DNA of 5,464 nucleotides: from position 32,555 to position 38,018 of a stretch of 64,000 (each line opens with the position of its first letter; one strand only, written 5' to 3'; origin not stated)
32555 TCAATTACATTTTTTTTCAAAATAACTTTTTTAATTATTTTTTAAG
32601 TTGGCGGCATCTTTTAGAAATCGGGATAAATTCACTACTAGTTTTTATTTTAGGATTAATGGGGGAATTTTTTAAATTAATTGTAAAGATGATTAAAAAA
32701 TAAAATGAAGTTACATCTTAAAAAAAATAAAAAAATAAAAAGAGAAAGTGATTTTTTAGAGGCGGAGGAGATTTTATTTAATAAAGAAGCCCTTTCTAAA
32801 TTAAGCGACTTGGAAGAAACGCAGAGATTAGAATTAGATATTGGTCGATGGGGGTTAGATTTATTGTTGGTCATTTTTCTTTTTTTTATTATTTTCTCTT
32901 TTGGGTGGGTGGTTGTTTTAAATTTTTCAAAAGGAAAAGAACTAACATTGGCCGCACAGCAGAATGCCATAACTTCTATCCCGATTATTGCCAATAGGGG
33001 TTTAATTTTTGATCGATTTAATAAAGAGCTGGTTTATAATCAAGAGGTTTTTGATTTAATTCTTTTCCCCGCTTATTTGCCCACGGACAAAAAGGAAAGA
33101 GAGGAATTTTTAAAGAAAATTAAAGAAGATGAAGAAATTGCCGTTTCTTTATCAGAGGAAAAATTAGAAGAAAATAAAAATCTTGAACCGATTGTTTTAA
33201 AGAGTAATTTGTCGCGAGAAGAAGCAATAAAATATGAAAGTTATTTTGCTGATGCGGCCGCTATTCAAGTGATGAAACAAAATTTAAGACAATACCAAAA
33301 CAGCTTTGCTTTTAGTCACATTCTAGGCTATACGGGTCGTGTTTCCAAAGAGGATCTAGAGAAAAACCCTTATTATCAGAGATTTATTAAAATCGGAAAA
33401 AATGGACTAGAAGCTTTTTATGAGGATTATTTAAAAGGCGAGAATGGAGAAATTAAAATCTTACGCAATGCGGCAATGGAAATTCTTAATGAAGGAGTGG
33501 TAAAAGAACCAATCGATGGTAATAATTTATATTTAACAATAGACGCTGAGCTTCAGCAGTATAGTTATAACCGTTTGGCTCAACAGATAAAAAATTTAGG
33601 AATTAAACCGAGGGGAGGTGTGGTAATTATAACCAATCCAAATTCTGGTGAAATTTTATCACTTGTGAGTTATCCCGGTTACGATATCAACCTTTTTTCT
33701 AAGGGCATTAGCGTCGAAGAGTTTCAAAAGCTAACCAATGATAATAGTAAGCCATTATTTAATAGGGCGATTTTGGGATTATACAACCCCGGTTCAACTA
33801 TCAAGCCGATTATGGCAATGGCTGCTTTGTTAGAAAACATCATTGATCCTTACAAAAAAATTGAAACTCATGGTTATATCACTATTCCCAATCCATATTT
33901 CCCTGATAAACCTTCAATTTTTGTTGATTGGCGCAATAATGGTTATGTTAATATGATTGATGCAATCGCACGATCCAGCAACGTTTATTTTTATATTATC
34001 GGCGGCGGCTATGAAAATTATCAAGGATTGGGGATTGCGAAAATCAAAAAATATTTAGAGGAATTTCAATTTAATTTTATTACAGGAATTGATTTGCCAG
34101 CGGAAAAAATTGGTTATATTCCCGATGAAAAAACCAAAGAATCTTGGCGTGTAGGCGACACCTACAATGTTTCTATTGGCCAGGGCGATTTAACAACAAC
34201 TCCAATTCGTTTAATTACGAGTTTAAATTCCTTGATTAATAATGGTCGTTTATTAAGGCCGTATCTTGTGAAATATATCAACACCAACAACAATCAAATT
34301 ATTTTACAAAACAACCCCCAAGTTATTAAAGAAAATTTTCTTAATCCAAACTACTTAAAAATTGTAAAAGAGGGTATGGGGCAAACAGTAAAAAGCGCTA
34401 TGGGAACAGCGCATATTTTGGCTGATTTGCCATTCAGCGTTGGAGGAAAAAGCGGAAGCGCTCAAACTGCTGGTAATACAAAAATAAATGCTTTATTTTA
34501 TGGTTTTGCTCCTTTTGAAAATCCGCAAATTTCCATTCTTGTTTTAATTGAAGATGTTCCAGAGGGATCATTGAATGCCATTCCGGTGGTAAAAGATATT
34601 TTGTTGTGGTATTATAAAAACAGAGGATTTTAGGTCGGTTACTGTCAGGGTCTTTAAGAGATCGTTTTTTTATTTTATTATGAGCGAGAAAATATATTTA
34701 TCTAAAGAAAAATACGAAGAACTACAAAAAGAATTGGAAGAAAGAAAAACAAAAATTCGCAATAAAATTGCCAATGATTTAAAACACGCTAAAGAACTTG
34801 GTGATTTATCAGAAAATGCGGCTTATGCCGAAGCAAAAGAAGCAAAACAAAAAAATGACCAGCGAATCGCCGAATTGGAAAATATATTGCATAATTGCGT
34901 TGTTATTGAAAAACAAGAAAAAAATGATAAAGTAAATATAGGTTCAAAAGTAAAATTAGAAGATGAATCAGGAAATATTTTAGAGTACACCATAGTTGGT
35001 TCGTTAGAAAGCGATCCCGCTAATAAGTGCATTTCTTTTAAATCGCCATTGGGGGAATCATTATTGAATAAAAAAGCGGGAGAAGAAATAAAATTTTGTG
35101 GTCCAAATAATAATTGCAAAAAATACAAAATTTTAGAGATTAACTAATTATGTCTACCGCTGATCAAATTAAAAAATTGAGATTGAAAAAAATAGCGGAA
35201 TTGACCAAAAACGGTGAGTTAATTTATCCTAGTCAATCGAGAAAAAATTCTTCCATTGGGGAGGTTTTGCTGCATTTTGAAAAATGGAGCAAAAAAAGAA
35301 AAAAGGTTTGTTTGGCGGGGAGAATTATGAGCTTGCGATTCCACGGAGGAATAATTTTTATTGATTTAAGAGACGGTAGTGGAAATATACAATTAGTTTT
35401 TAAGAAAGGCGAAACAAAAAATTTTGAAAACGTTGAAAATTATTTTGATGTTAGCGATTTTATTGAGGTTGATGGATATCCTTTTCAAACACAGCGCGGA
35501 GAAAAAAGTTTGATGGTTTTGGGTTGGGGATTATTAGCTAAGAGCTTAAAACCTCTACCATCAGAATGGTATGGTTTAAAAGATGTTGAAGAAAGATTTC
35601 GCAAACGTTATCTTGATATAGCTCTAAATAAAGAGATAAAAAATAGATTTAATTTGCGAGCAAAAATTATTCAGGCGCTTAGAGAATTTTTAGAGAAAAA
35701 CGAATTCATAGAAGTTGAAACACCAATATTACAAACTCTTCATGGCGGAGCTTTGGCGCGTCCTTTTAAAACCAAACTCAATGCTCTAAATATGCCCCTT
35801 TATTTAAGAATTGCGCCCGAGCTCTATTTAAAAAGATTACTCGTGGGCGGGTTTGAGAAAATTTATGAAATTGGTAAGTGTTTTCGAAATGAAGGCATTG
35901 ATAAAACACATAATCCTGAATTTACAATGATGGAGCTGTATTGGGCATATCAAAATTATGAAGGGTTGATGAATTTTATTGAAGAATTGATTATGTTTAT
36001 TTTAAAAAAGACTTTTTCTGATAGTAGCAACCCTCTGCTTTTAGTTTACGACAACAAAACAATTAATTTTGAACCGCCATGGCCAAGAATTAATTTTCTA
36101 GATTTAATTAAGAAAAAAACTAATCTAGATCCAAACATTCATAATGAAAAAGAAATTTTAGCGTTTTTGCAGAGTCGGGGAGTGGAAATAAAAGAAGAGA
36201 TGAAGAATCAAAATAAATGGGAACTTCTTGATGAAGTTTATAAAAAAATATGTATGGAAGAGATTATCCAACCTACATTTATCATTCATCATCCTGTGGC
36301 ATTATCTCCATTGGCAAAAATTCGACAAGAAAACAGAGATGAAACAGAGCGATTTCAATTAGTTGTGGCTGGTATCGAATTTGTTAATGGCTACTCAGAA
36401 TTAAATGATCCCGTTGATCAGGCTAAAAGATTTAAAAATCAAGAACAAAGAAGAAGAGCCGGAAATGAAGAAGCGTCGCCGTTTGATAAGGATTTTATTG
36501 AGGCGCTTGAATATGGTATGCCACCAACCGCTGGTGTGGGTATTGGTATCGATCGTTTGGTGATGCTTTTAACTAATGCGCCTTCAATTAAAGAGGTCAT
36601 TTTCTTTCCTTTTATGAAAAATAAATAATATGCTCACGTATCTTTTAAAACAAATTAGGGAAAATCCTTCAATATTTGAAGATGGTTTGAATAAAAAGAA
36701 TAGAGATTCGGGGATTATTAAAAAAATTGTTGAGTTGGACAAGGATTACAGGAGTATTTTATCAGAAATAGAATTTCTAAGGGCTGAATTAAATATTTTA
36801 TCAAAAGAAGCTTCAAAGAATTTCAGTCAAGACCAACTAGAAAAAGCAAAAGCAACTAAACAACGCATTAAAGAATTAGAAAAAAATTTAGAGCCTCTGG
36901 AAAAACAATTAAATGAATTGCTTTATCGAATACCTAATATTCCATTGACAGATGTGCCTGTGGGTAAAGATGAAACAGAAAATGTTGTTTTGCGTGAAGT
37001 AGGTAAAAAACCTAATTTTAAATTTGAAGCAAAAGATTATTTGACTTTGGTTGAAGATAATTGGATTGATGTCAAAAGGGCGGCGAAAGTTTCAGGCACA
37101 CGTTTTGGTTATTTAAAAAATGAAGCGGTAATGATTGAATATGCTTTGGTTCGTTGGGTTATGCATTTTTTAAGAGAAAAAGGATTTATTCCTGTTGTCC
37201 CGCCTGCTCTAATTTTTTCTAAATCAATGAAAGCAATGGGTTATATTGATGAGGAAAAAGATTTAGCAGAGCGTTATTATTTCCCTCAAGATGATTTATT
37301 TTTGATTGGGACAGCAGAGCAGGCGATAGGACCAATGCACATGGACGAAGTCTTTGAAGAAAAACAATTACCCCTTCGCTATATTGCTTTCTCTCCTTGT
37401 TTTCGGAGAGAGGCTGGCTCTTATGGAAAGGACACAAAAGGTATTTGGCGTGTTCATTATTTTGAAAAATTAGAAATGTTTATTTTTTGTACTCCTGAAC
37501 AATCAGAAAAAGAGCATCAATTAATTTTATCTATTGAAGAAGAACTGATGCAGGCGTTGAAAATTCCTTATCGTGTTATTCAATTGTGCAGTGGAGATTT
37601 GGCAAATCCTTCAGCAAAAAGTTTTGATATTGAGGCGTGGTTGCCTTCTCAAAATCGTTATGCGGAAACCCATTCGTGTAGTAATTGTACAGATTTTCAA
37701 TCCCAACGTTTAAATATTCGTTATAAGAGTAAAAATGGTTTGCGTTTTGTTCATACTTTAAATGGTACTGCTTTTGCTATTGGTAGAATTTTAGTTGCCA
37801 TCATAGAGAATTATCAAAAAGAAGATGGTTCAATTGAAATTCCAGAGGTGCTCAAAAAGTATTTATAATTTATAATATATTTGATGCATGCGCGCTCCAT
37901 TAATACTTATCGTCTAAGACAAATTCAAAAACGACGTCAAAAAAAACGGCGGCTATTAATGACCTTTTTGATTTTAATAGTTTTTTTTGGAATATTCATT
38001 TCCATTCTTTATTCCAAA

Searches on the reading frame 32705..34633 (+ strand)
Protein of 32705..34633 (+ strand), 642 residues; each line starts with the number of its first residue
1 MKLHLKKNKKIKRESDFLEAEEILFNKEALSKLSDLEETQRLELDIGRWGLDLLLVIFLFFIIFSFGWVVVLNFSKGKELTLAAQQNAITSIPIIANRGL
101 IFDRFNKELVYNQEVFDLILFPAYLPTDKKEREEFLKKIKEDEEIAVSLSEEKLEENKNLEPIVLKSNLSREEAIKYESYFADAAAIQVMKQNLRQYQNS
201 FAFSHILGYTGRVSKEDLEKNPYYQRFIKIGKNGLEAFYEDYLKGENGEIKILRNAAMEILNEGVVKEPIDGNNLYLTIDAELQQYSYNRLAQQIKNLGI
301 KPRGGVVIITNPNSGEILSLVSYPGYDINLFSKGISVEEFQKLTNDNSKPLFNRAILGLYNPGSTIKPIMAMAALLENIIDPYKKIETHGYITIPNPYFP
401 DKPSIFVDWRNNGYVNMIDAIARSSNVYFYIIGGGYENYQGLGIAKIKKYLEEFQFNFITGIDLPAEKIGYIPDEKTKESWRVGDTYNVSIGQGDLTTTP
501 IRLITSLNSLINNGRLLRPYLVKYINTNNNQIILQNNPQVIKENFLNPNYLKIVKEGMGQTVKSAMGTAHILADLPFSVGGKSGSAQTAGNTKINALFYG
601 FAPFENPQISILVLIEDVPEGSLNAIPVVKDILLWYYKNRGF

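Call 67: search_protein_families(library=pfam, proteins=[window:32705-34633:+], max_evalue=0.001)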
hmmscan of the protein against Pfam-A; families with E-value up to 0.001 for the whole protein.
window:32705-34633:+ (642 aa): 2 families
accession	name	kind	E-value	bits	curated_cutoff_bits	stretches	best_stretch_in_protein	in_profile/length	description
PF00905.27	Transpeptidase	-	1.5e-51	175.8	22.1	1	305-633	1-298/299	Penicillin binding protein transpeptidase domain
PF03717.20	PBP_dimer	-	4.1e-32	112.5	24.4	1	94-261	2-176/180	Penicillin-binding Protein dimerisation domain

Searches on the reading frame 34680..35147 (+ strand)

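Call 67: search_protein_families(library=pfam, proteins=[window:34680-35147:+], max_evalue=0.001)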
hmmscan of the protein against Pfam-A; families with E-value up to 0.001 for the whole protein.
window:34680-35147:+ (155 aa): 2 families
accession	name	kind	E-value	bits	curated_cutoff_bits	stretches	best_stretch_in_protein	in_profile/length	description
PF01272.25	GreA_GreB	-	3.1e-23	82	26.9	1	81-155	2-76/77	Transcription elongation factor, GreA/GreB, C-term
PF03449.20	GreA_GreB_N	-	4.9e-21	75.2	24.5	1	5-75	1-71/71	Transcription elongation factor, N-terminal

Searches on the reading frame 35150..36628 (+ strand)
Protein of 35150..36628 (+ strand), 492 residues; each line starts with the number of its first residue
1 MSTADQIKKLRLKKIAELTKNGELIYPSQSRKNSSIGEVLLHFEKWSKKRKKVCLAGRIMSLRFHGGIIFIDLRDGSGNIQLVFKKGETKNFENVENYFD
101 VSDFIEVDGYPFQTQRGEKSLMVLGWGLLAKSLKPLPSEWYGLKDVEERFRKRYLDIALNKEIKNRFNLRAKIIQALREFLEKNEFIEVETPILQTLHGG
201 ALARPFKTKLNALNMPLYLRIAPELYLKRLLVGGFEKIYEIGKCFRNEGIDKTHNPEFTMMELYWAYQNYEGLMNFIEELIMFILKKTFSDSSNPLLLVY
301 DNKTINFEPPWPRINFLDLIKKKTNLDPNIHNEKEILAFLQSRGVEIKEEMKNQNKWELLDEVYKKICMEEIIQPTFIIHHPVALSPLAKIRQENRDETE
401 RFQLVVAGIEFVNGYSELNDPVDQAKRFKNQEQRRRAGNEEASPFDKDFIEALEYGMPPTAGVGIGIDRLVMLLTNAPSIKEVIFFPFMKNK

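Call 67: search_protein_families(library=pfam, proteins=[window:35150-36628:+], max_evalue=0.001)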
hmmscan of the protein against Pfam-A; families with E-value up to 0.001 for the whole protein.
window:35150-36628:+ (492 aa): 3 families
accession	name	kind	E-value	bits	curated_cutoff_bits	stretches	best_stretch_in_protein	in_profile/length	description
PF00152.25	tRNA-synt_2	-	2.2e-92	309.9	25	1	146-489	2-307/308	tRNA synthetases class II (D, K and N)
PF01336.31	tRNA_anti-codon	-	5.6e-15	55.5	27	1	53-125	1-71/75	OB-fold nucleic acid binding domain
PF01409.25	tRNA-synt_2d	-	8.2e-07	29.2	19.8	0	237-278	104-147/246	tRNA synthetases class II core domain (F)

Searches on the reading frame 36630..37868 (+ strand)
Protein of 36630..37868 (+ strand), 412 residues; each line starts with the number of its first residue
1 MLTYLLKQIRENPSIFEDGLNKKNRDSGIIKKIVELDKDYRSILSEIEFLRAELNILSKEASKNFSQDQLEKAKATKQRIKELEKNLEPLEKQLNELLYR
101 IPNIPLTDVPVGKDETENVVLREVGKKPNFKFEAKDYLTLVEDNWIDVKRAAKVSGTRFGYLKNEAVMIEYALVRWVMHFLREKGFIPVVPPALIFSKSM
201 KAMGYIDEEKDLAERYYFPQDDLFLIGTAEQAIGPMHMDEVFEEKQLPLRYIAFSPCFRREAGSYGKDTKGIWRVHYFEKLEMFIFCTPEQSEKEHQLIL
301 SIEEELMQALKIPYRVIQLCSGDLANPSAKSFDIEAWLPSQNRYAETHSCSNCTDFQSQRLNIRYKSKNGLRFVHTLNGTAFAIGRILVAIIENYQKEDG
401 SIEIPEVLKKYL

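Call 67: search_protein_families(library=pfam, proteins=[window:36630-37868:+], max_evalue=0.001)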
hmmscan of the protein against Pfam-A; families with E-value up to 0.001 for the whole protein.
window:36630-37868:+ (412 aa): 2 families
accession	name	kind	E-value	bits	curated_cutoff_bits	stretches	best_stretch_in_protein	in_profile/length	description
PF00587.30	tRNA-synt_2b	-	6.6e-39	134.3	29.3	1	220-395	8-179/179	tRNA synthetase class II core domain (G, H, P, S and T)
PF02403.27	Seryl_tRNA_N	-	1e-17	64.7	28.2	1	6-105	4-108/108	Seryl-tRNA synthetase N-terminal domain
